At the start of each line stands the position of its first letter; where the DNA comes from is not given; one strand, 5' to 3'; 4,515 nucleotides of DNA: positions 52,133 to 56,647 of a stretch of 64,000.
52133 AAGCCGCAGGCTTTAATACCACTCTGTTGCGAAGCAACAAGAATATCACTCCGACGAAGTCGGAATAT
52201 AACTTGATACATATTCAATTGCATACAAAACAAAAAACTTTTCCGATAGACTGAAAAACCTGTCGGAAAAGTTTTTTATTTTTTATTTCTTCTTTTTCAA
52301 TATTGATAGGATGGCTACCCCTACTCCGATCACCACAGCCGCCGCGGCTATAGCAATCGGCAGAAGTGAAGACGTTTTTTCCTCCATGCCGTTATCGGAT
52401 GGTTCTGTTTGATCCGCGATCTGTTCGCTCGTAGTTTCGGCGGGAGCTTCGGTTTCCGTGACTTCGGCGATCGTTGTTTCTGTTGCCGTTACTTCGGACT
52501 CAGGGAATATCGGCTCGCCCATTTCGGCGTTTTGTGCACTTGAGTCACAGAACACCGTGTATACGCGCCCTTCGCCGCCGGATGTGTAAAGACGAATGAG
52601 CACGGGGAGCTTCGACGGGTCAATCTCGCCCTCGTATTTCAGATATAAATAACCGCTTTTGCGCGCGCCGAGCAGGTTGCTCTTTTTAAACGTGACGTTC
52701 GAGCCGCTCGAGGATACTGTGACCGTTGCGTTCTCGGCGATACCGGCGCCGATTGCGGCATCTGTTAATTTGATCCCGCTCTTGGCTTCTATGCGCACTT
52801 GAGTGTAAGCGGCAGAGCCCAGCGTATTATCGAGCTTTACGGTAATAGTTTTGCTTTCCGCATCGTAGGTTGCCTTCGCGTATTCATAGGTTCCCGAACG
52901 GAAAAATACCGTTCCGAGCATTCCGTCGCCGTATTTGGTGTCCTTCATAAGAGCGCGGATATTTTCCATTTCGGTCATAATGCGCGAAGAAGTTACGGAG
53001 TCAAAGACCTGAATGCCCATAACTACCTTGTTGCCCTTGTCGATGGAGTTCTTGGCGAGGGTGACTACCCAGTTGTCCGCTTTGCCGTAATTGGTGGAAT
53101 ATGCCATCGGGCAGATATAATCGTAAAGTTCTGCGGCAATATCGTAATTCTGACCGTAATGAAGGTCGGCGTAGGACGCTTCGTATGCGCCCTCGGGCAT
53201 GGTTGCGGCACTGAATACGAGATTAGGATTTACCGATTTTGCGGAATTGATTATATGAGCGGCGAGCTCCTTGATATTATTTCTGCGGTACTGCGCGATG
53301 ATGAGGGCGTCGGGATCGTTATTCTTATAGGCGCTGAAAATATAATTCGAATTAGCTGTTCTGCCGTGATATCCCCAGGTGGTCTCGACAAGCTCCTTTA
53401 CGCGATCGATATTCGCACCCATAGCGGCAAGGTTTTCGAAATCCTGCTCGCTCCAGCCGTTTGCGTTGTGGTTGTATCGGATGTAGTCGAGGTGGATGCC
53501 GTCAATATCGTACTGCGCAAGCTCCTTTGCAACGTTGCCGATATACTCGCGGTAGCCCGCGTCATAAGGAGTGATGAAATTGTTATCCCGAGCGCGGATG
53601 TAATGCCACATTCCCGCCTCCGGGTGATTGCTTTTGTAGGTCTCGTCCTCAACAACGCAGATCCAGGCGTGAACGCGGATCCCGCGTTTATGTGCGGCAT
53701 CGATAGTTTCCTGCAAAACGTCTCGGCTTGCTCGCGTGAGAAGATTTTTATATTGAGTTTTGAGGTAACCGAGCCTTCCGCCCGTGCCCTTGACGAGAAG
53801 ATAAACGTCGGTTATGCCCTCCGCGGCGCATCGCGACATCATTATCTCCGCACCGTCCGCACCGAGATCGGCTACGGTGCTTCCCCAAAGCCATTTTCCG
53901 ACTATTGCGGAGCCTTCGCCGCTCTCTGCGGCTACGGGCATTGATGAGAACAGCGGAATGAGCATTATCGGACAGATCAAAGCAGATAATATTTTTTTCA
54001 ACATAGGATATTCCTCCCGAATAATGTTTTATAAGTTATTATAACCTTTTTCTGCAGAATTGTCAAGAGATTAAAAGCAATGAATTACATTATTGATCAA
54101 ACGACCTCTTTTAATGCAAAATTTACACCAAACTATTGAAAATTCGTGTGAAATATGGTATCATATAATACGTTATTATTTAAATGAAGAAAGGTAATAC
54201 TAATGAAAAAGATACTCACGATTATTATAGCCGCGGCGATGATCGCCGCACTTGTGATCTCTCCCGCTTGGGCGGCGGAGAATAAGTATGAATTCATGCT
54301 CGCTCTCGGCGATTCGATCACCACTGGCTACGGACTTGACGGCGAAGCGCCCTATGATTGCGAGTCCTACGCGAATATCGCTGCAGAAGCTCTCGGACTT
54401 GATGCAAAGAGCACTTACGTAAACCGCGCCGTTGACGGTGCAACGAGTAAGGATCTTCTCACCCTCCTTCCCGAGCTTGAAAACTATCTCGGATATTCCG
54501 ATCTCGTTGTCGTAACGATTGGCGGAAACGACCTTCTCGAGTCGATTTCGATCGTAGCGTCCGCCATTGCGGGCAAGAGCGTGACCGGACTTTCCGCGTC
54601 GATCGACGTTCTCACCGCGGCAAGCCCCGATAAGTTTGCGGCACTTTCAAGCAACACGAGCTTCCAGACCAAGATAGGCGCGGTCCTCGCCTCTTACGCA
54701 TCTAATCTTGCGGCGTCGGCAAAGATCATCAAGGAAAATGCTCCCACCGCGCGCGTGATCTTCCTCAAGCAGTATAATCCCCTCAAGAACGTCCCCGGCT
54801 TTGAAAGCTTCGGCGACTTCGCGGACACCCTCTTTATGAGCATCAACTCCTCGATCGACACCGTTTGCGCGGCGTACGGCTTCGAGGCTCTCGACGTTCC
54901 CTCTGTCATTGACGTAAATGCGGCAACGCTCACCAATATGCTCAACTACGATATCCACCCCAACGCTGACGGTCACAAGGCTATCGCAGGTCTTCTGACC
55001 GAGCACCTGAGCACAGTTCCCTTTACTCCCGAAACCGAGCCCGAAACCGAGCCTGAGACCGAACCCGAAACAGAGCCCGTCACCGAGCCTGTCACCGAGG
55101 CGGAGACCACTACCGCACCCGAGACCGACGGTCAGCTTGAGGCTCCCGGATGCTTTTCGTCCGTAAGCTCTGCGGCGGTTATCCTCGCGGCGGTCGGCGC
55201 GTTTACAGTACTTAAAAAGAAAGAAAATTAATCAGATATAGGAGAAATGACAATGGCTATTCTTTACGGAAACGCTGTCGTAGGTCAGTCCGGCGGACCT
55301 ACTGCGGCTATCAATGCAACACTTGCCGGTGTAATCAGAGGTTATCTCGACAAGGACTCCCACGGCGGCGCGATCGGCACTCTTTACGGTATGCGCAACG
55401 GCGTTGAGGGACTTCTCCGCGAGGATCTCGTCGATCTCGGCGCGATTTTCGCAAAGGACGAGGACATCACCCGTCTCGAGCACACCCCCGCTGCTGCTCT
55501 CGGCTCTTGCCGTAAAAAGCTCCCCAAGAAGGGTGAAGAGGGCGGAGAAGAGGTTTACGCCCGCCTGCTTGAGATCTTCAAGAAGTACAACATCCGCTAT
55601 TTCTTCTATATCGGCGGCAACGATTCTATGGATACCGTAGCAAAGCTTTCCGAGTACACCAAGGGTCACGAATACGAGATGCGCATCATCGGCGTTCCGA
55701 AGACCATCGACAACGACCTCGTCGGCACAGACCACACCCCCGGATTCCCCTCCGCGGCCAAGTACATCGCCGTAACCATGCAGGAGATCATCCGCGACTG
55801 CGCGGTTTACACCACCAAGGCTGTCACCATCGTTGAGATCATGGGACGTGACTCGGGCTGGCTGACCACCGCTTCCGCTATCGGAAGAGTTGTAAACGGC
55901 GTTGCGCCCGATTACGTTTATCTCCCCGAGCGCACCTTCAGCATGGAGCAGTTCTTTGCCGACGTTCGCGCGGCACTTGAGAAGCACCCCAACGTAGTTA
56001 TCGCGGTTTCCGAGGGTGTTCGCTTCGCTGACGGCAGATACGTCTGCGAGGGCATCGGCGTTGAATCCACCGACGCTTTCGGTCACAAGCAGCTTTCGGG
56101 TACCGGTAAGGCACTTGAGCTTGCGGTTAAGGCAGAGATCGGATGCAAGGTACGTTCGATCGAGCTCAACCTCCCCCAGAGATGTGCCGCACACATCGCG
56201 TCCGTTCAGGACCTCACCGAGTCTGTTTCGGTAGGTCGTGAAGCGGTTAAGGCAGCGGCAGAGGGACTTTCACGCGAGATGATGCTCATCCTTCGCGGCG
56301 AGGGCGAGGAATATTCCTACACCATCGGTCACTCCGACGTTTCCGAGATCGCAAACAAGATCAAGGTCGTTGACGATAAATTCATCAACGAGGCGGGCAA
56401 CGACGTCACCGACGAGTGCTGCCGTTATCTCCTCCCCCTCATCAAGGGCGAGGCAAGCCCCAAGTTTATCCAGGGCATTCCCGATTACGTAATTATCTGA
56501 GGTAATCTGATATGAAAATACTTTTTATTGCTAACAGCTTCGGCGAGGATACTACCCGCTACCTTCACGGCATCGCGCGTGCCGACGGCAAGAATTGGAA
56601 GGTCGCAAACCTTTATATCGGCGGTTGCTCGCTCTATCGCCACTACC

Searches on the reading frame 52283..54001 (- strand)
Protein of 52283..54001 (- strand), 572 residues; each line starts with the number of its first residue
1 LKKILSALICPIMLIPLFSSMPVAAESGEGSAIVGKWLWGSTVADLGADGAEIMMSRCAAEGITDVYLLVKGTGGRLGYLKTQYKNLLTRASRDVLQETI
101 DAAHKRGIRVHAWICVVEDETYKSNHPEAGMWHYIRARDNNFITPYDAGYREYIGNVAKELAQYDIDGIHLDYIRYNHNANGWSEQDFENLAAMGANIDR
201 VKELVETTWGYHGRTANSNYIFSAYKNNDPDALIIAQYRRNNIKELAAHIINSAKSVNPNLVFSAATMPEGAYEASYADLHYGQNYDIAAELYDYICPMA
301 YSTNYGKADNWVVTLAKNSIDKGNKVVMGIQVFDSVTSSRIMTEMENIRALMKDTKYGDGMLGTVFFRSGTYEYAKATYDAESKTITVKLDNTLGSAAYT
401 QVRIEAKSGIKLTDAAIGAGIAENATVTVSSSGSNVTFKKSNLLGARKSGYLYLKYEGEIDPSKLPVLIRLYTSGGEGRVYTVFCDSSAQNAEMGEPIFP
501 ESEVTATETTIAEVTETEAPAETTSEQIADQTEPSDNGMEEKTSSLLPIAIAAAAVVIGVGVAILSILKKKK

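Call 53: search_protein_families(library=pfam, proteins=[window:52283-54001:-], max_evalue=0.00001)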
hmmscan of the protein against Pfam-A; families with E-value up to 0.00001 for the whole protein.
window:52283-54001:- (572 aa): 3 families
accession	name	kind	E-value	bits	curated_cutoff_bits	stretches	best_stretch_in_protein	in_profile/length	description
PF02638.21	GHL10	-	5.3e-16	59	27.9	1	90-328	66-292/311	Glycosyl hydrolase-like 10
PF13200.12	DUF4015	-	3.3e-15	56.5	27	1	62-308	26-233/313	Putative glycosyl hydrolase domain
PF14871.12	GHL6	-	3.4e-07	31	35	1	73-172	24-131/132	Hypothetical glycosyl hydrolase 6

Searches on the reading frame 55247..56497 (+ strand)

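Call 53: search_protein_families(library=pfam, proteins=[window:55247-56497:+], max_evalue=0.00001)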
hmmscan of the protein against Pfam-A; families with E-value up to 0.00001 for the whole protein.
window:55247-56497:+ (417 aa): 1 family
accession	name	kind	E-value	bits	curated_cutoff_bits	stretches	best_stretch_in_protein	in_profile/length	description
PF00365.25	PFK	-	2.1e-55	188.5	30.9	1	11-303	3-274/277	Phosphofructokinase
